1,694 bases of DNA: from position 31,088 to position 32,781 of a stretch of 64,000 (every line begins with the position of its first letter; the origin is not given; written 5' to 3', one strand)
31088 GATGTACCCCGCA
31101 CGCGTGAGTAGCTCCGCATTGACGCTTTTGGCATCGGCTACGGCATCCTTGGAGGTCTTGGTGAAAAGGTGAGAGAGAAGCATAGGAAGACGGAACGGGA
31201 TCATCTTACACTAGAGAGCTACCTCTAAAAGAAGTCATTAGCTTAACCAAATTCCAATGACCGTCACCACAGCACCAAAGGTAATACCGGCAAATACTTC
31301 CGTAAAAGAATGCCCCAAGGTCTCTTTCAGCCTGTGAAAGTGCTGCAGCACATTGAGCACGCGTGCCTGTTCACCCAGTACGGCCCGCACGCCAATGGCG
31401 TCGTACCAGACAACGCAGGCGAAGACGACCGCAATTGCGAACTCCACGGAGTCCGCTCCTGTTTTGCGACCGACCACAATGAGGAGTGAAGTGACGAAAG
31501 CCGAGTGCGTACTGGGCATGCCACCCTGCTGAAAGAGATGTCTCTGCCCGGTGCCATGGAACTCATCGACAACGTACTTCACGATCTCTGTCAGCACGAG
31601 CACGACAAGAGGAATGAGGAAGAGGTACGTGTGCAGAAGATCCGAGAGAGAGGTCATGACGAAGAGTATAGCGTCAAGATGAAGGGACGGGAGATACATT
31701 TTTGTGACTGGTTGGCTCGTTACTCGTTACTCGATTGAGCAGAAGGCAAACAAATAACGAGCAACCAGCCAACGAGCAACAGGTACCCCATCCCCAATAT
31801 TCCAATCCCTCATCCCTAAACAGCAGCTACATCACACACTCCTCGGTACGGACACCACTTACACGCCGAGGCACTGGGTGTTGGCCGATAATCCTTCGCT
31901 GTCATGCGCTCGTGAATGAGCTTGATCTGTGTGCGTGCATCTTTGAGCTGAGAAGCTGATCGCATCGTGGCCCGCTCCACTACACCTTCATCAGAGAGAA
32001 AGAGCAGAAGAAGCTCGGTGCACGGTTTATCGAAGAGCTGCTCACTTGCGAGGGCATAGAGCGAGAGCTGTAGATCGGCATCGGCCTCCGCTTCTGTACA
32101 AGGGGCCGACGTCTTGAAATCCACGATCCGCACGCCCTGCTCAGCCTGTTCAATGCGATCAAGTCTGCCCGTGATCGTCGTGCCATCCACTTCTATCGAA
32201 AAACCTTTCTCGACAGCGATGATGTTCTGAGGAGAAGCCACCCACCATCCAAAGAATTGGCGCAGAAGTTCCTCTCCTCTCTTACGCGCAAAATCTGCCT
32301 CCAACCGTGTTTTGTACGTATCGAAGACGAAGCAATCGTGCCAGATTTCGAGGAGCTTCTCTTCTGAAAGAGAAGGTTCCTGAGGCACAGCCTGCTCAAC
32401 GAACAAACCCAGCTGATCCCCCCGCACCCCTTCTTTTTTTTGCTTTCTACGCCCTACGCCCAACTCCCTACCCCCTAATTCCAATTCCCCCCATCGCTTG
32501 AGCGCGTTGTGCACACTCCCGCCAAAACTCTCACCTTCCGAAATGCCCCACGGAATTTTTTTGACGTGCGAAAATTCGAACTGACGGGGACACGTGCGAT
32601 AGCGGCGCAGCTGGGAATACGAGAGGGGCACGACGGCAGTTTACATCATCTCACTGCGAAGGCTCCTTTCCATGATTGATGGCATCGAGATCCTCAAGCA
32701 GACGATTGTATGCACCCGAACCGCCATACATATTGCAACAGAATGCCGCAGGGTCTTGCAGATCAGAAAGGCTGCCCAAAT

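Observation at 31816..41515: Six-gene cluster of unrecognisable proteins built around a 1701-aa membrane giant and ending in a Cas4/RecB-like Fe-S nuclease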

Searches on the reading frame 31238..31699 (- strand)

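Call 8: search_protein_families(library=pfam, proteins=[window:31238-31699:-], max_evalue=0.001)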
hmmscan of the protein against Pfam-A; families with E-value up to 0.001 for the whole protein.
window:31238-31699:- (153 aa): 1 family
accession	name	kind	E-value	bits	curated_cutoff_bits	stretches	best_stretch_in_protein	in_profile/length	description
PF02681.20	DUF212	-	8.6e-36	123.3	26.5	1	24-145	3-126/126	Divergent PAP2 family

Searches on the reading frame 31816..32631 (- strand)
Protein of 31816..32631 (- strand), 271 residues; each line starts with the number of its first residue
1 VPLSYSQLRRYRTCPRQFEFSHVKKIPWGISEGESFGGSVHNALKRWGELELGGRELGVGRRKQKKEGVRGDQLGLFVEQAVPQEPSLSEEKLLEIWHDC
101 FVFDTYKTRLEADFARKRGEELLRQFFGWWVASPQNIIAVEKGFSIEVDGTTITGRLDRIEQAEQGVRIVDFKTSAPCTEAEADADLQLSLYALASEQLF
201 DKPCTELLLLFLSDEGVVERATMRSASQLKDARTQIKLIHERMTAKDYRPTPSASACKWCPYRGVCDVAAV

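Call 3: search_protein_families(library=pfam, proteins=[window:31816-32631:-], max_evalue=1)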
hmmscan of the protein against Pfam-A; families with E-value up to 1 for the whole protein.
window:31816-32631:- (271 aa): 4 families
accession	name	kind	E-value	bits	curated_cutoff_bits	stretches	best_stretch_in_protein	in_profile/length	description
PF12705.13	PDDEXK_1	-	1.3e-34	120.7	22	1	3-267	2-247/247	PD-(D/E)XK nuclease superfamily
PF01930.23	Cas_Cas4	-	1.4e-05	25.7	22.7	1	149-266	52-158/160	Domain of unknown function DUF83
PF10926.14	DUF2800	-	0.0013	18.5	21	1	134-202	99-166/368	Protein of unknown function (DUF2800)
PF08011.17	PDDEXK_9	-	0.093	13.2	25.5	1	138-218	14-102/105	PD-(D/E)XK nuclease superfamily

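Call 5: search_protein_families(library=ncbifam, proteins=[window:31816-32631:-], max_evalue=1)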
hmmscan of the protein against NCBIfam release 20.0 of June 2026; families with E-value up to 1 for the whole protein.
window:31816-32631:- (271 aa): 6 families
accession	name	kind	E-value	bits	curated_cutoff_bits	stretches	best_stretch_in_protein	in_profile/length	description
TIGR00372.1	cas4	equivalog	3.4e-11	43.3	65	1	136-267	51-179/180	CRISPR-associated protein Cas4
TIGR02786.1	addB_alphas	equivalog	2.7e-08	32.4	486.5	1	73-195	797-926/1024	double-strand break repair protein AddB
TIGR03623.1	TIGR03623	subfamily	1.7e-05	23.3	299.6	1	118-197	701-785/876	probable DNA repair protein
TIGR02784.1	addA_alphas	equivalog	4.1e-05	22.1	860.75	1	146-212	1060-1130/1138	double-strand break repair helicase AddA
NF049935.1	cas4g_cas1g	exception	0.0045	15.5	560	1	145-266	67-189/546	CRISPR-associated endonuclease Cas4g/Cas1g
TIGR02773.1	addB_Gpos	equivalog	0.062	10.9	903.7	0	152-182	933-961/1159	helicase-exonuclease AddAB subunit AddB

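Call 6: search_protein_families(library=padloc, proteins=[window:31816-32631:-], max_evalue=1)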
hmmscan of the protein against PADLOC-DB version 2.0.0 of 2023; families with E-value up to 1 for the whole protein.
window:31816-32631:- (271 aa): 15 families
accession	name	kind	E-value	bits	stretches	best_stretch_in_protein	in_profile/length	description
PDLC01250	Cas4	-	9.2e-13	46.8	1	142-266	51-167/168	"CAS-I,CAS-II,CAS-III,CAS-IV,CAS-V,CAS-VI; acquisition_associated"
PDLC00060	DruK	-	7.6e-12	43.2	1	149-267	139-260/347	PD-(D/E)XK nuclease superfamily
PDLC00943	Cas4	-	9.1e-12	43.3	1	136-267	51-179/180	CRISPR-associated protein Cas4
PDLC02083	Cas4_II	-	2.7e-11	42.2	1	144-267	64-184/186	-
PDLC00944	Cas4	-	3.9e-10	38.2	1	139-266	53-176/177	Cas4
PDLC00059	DruK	-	4.8e-09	33.8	1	149-267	122-235/326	PD-(D/E)XK nuclease superfamily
PDLC01447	Cas4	-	1.4e-07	30.2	1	3-267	5-158/161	"CAS-I,CAS-II,CAS-III,CAS-IV,CAS-V,CAS-VI; acquisition_associated"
PDLC01611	Cas4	-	3.9e-07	28.5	1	145-266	47-156/158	"CAS-I,CAS-II,CAS-III,CAS-IV,CAS-V,CAS-VI; acquisition_associated"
PDLC01773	Cas4c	-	7.9e-07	26.7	1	139-266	72-193/229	-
PDLC01747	Cas1g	-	1.4e-06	25.2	1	141-266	51-176/523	-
PDLC02406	Aga_Cas4-like_Nuc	-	2.7e-06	25.2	2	223-268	262-305/308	Class II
PDLC02410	Aga_Cas4-like_Nuc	-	2.1e-05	22.4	1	157-269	138-253/255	Class II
PDLC02087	Cas4b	-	5.5e-05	21.4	1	137-266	58-188/189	-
PDLC02085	Cas4a2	-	0.02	13.3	1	211-270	109-165/166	-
PDLC01771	Cas4b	-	0.043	12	1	156-267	59-159/162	-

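Call 7: search_protein_families(library=phrogs, proteins=[window:31816-32631:-], max_evalue=1)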
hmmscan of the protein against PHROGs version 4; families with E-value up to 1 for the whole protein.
window:31816-32631:- (271 aa): 10 families
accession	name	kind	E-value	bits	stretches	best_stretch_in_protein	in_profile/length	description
phrog_69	-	DNA, RNA and nucleotide metabolism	3e-23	83.6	1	2-269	89-326/501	exonuclease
phrog_1218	-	DNA, RNA and nucleotide metabolism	5.6e-14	53.2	1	3-199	10-188/364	exonuclease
phrog_298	-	DNA, RNA and nucleotide metabolism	1.2e-09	38.9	1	116-230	131-240/293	exonuclease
phrog_1706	-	DNA, RNA and nucleotide metabolism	2.3e-05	25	1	122-267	107-243/293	CRISPR/Cas system associated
phrog_2139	-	DNA, RNA and nucleotide metabolism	0.004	17.3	1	138-242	119-222/330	exonuclease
phrog_1870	-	DNA, RNA and nucleotide metabolism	0.0048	17.1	1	114-267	121-286/313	exonuclease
phrog_1990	-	DNA, RNA and nucleotide metabolism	0.066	13.6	1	241-266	219-235/290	Cas4-domain exonuclease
phrog_466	-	DNA, RNA and nucleotide metabolism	0.18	12.1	1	149-197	269-319/446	exonuclease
phrog_412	-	DNA, RNA and nucleotide metabolism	0.2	11.9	0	146-179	278-309/440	exonuclease VIII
phrog_33176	-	unknown function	0.34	10.6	0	150-200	239-290/380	-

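Call 44: find_related_loci(query=A6, collection=genome_contigs, flank=8000)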
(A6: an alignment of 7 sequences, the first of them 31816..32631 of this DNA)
Query A6 (271 aa) in genome_contigs; peptide patterns used: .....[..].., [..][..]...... (x = any residue, [..] = any of these).
47 stretches matched a pattern; 24 encode a relative of the query (tblastn E <= 1e-3); 24 distinct loci.
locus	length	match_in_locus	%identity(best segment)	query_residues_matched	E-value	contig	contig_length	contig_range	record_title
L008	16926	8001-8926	87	1-271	4e-156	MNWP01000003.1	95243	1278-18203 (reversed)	MAG: Candidatus Peregrinibacteria bacterium CG1_02_54_53 cg1_0.2_scaffold_77_c, whole genome shotgun sequence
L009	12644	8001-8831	75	1-271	2e-141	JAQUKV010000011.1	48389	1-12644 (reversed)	MAG: Candidatus Peribacteraceae bacterium isolate STD1_115 NODE_1400_length_48389_cov_11.100265_Sandtown_D1, whole genom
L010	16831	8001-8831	70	1-271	3e-133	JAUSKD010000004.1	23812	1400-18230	MAG: Candidatus Peribacter sp. isolate E14_metabat.bin.351 E14_k141_15583, whole genome shotgun sequence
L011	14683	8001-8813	93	1-271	1e-174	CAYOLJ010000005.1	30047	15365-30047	MAG TPA_asm: uncultured Candidatus Peribacteria bacterium isolate SRP178699_co1_637 genome assembly, contig: NODE_1641_l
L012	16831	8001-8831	71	1-271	1e-130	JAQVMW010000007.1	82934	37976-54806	MAG: Candidatus Peribacteraceae bacterium isolate STF1_142 NODE_470_length_82934_cov_5.202193_Sandtown_F1, whole genome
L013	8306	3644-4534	67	1-271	7e-130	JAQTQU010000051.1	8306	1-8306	MAG: Candidatus Peribacteraceae bacterium isolate STB_147 NODE_23771_length_8306_cov_3.190855_Sandtown_B, whole genome s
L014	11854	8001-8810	68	1-271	2e-127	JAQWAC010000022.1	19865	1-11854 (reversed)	MAG: Candidatus Peribacteraceae bacterium isolate STF2_188 NODE_6743_length_19865_cov_3.440217_Sandtown_F2, whole genome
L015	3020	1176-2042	70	1-271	5e-132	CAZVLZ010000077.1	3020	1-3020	MAG TPA_asm: uncultured Candidatus Peribacteria bacterium isolate SRP263991_co1_524 genome assembly, contig: NODE_56876_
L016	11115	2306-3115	66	1-271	1e-125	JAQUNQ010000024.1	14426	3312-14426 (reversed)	MAG: Candidatus Peribacteraceae bacterium isolate STD1_181 NODE_10581_length_14426_cov_2.579691_Sandtown_D1, whole genom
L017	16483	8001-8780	63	1-269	2e-111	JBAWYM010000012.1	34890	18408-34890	MAG: Candidatus Peregrinibacteria bacterium isolate ELA089 MAG089_12, whole genome shotgun sequence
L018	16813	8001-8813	53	1-271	7e-96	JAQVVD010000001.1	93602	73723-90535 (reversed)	MAG: Candidatus Peribacteraceae bacterium isolate STF1_71 NODE_370_length_93602_cov_5.382883_Sandtown_F1, whole genome s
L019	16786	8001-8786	49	1-270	7e-87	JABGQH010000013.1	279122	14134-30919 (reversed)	MAG: Candidatus Peregrinibacteria bacterium isolate co234_bin51 NODE_24_length_279122_cov_18.999781, whole genome shotgu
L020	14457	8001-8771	44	1-269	3e-75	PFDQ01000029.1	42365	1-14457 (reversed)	MAG: Candidatus Peregrinibacteria bacterium CG10_big_fil_rev_8_21_14_0_10_42_8 CG10_8_21_14_0.10_scaffold_653_c, whole g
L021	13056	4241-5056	44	1-271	4e-74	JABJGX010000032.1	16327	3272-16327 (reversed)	MAG: Candidatus Peregrinibacteria bacterium isolate SI074_bin159 k141_1985683, whole genome shotgun sequence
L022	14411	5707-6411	31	3-269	2e-35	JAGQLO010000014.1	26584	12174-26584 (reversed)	MAG: Candidatus Doudnabacteria bacterium isolate HKST-UBA18 NODE_14_length_26584_cov_7.473083, whole genome shotgun sequ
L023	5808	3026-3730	32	3-269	8e-36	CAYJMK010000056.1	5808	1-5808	MAG TPA_asm: uncultured Candidatus Saccharibacteria bacterium isolate ERP125453_co1_1 genome assembly, contig: NODE_1824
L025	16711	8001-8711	25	8-266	6e-11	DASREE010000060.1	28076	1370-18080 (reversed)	MAG TPA_asm: Gaiellaceae bacterium isolate SMAG_U9998 k141_321598, whole genome shotgun sequence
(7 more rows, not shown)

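Call 49: search_protein_families(library=pfam, proteins=[L022:3463-6420:+, L023:647-3739:+, L023:3812-4204:+, L022:7484-7876:+, L022:6488-7417:+, L023:4226-5281:+, L022:7886-8917:+, L022:8921-11350:+, L022:40-2112:+, L025:5310-8753:+], max_evalue=0.001)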
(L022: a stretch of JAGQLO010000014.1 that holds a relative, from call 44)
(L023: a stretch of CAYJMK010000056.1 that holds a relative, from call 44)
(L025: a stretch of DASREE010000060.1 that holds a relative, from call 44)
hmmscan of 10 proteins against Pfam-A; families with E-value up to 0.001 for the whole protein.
L022:3463-6420:+ (985 aa): 12 families
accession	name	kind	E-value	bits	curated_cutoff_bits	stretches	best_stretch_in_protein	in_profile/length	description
PF00580.27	UvrD-helicase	-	3e-79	266.9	23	1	34-316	1-270/271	UvrD/REP helicase N-terminal domain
PF13361.12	UvrD_C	-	6.4e-51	174.3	25.6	1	322-687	1-348/350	UvrD-like helicase C-terminal domain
PF12705.13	PDDEXK_1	-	3.5e-44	152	22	1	749-981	2-247/247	PD-(D/E)XK nuclease superfamily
PF13245.12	AAA_19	-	9.9e-25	87.7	25.1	1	38-302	1-134/134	AAA domain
PF13538.12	UvrD_C_2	-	4.8e-12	46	27.4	1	661-684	28-51/52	UvrD-like helicase C-terminal domain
PF13604.12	AAA_30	-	5e-11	43.1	27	1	34-98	2-66/191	AAA domain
PF10926.14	DUF2800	-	6.2e-09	36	21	1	748-983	3-235/368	Protein of unknown function (DUF2800)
PF21445.3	ADDB_N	-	7.9e-06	25.7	26.6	1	51-294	2-235/290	ADDB, N-terminal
PF01443.25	Viral_helicase1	-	1.9e-05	25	21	0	256-310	56-110/228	Viral superfamily 1 RNA helicase core domain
PF01930.23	Cas_Cas4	-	2.2e-05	25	22.7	0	869-980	53-158/160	Domain of unknown function DUF83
PF08696.17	Dna2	-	0.00053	20.2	22.4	0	752-851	59-153/204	DNA replication factor Dna2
PF13401.12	AAA_22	-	0.0006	20.6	27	0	44-129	3-62/130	AAA domain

L023:647-3739:+ (1030 aa): 9 families
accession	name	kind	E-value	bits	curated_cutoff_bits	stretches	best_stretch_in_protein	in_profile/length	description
PF00580.27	UvrD-helicase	-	2.7e-77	260.5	23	1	76-358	2-271/271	UvrD/REP helicase N-terminal domain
PF13361.12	UvrD_C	-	1e-50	173.6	25.6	1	363-727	1-347/350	UvrD-like helicase C-terminal domain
PF12705.13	PDDEXK_1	-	2e-44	152.8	22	1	793-1026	1-247/247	PD-(D/E)XK nuclease superfamily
PF13245.12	AAA_19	-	2.5e-24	86.4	25.1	1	79-343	1-134/134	AAA domain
PF13538.12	UvrD_C_2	-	4.3e-11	42.9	27.4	1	703-726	29-52/52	UvrD-like helicase C-terminal domain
PF13604.12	AAA_30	-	1.9e-09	37.9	27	1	75-139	2-66/191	AAA domain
PF10926.14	DUF2800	-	3.2e-06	27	21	1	895-1028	100-235/368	Protein of unknown function (DUF2800)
PF01443.25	Viral_helicase1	-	8.8e-06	26.1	21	0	693-725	207-226/228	Viral superfamily 1 RNA helicase core domain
PF04851.21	ResIII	-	0.00063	20.1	22.5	0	63-144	7-78/164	Type III restriction enzyme, res subunit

L023:3812-4204:+ (130 aa): 0 families

L022:7484-7876:+ (130 aa): 0 families

L022:6488-7417:+ (309 aa): 0 families

L023:4226-5281:+ (351 aa): 2 families
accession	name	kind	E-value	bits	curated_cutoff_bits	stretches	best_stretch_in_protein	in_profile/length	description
PF01409.25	tRNA-synt_2d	-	3e-81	273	19.8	1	102-351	2-246/246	tRNA synthetases class II core domain (F)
PF02912.23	Phe_tRNA-synt_N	-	7.5e-16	58.3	22.3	1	30-93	2-65/69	Aminoacyl tRNA synthetase class II, N-terminal domain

L022:7886-8917:+ (343 aa): 2 families
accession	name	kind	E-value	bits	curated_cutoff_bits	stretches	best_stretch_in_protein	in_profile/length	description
PF01409.25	tRNA-synt_2d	-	2.7e-85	286.2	19.8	1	94-343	2-246/246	tRNA synthetases class II core domain (F)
PF02912.23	Phe_tRNA-synt_N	-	1.4e-15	57.4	22.3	1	21-85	1-65/69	Aminoacyl tRNA synthetase class II, N-terminal domain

L022:8921-11350:+ (809 aa): 5 families
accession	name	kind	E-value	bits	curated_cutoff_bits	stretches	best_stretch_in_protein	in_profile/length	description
PF03483.22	B3_4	-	3.3e-56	190.1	29.3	1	227-394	3-170/174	B3/4 domain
PF17759.6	tRNA_synthFbeta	-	5.1e-38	131.1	22.4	1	488-700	2-211/214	Phenylalanyl tRNA synthetase beta chain CLM domain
PF03147.19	FDX-ACB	-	1.9e-22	80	31.1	1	720-806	1-86/94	Ferredoxin-fold anticodon binding domain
PF03484.21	B5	-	1.1e-21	77.2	28.6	1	420-484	3-67/67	tRNA synthetase B5 domain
PF01588.26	tRNA_bind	-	9.7e-18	64.5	27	1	46-149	1-95/96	Putative tRNA binding domain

L022:40-2112:+ (690 aa): 4 families
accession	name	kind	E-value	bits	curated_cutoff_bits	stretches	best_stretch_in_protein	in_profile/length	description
PF13476.12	AAA_23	-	1.9e-10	42.2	27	1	5-266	1-194/201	AAA domain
PF13514.12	AAA_27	-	3e-08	33.9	22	1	1-55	1-58/206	AAA domain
PF02463.25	SMC_N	-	1.9e-06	27.9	40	1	3-44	2-45/220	RecF/RecN/SMC N terminal domain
PF13175.12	AAA_15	-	0.00088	19.4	32.1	0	1-207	1-92/374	AAA ATPase domain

L025:5310-8753:+ (1147 aa): 7 families
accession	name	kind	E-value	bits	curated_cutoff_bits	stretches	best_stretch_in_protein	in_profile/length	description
PF00580.27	UvrD-helicase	-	4.5e-61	207.4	23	1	213-485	4-271/271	UvrD/REP helicase N-terminal domain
PF12705.13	PDDEXK_1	-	6.2e-26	92.3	22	1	898-1134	7-246/247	PD-(D/E)XK nuclease superfamily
PF13361.12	UvrD_C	-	7.4e-18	65.5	25.6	2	708-849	233-347/350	UvrD-like helicase C-terminal domain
PF13245.12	AAA_19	-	1e-17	65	25.1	1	221-470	10-134/134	AAA domain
PF13538.12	UvrD_C_2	-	3.2e-07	30.6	27.4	1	774-797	1-24/52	UvrD-like helicase C-terminal domain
PF01930.23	Cas_Cas4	-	1.5e-06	28.9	22.7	1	996-1135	31-159/160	Domain of unknown function DUF83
PF13604.12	AAA_30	-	0.0001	22.6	27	0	215-282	11-74/191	AAA domain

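Call 62: search_protein_families(library=pfam, proteins=[L019:4667-5065:-, L019:3103-4644:-, L019:630-3152:-, L020:3711-4031:-, L020:2184-3692:-, L020:8816-9223:+, L020:9246-10496:+, L018:9377-10798:+, L018:2935-7974:+, L021:35-4222:+], max_evalue=0.001)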
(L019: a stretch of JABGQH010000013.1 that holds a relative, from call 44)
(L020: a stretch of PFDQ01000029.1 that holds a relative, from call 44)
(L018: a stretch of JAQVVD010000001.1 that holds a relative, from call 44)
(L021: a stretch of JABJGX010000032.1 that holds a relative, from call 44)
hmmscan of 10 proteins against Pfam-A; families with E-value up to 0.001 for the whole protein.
L019:4667-5065:- (132 aa): 1 family
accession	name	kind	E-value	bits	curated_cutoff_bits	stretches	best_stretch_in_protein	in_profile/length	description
PF02482.25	Ribosomal_S30AE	-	8.3e-10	39.7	23.7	1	27-120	6-87/88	Sigma 54 modulation protein / S30EA ribosomal protein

L019:3103-4644:- (513 aa): 1 family
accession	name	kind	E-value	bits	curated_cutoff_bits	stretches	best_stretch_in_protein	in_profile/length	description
PF14402.11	7TM_transglut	-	1.2e-27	97.4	25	1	310-505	49-246/248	7 transmembrane helices usually fused to an inactive transglutaminase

L019:630-3152:- (840 aa): 4 families
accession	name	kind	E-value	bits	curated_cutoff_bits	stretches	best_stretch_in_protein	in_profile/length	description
PF14397.11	ATPgrasp_ST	-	7.2e-58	196.4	31.4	1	36-307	2-277/278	Sugar-transfer associated ATP-grasp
PF08014.17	MATCAP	-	3.9e-48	164.7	27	1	489-798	6-333/365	Microtubule-associated tyrosine carboxypeptidase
PF08443.16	RimK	-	0.00022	21.4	21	0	53-123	1-71/188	RimK-like ATP-grasp domain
PF02655.19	ATP-grasp_3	-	0.00037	21.1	23.2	0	53-119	1-58/160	ATP-grasp domain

L020:3711-4031:- (106 aa): 1 family
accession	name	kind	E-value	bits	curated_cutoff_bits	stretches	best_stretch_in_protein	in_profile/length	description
PF02482.25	Ribosomal_S30AE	-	5e-09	37.2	23.7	1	18-99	16-85/88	Sigma 54 modulation protein / S30EA ribosomal protein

L020:2184-3692:- (502 aa): 1 family
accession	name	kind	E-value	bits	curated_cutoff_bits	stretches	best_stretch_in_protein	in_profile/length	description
PF14402.11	7TM_transglut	-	8.6e-27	94.6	25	1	298-494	49-247/248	7 transmembrane helices usually fused to an inactive transglutaminase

L020:8816-9223:+ (135 aa): 1 family
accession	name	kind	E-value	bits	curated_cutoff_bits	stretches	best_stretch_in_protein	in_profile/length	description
PF02681.20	DUF212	-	3.9e-31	108.3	26.5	1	10-124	6-125/126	Divergent PAP2 family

L020:9246-10496:+ (416 aa): 2 families
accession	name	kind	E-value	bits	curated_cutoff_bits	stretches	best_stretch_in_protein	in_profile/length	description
PF00587.30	tRNA-synt_2b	-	1.2e-32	113.9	29.3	1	95-310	3-177/179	tRNA synthetase class II core domain (G, H, P, S and T)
PF03129.25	HGTP_anticodon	-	1.7e-12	47.7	21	1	330-416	3-87/94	Anticodon binding domain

L018:9377-10798:+ (473 aa): 3 families
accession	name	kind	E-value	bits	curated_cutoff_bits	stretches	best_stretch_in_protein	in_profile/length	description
PF00587.30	tRNA-synt_2b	-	1.1e-21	78.1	29.3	1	98-267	6-176/179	tRNA synthetase class II core domain (G, H, P, S and T)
PF03129.25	HGTP_anticodon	-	6.6e-20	71.5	21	1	286-379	1-92/94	Anticodon binding domain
PF09180.16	ProRS-C_1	-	2.2e-13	50.6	31.5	1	407-473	1-71/71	Prolyl-tRNA synthetase, C-terminal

L018:2935-7974:+ (1679 aa): 0 families

L021:35-4222:+ (1395 aa): 0 families

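Call 71: search_solved_structures(query=A6, max_evalue=0.01)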
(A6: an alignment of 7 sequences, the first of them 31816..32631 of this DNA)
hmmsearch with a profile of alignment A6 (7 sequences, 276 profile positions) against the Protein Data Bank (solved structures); distinct sequences matched with E-value up to 0.01: 4.
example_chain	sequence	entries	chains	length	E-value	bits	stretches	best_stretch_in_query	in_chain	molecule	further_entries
6ppu_A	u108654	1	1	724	1.7e-07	34.5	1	111-271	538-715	ATP-dependent DNA helicase (UvrD/REP)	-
7sjr_A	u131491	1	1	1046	3.3e-07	33.5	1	111-271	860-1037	DNA helicase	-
6ppj_A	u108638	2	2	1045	3.3e-06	30.3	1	111-271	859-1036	ATP-dependent DNA helicase (UvrD/REP)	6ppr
9np6_A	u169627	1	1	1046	3.3e-06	30.3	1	111-271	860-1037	DNA 3'-5' helicase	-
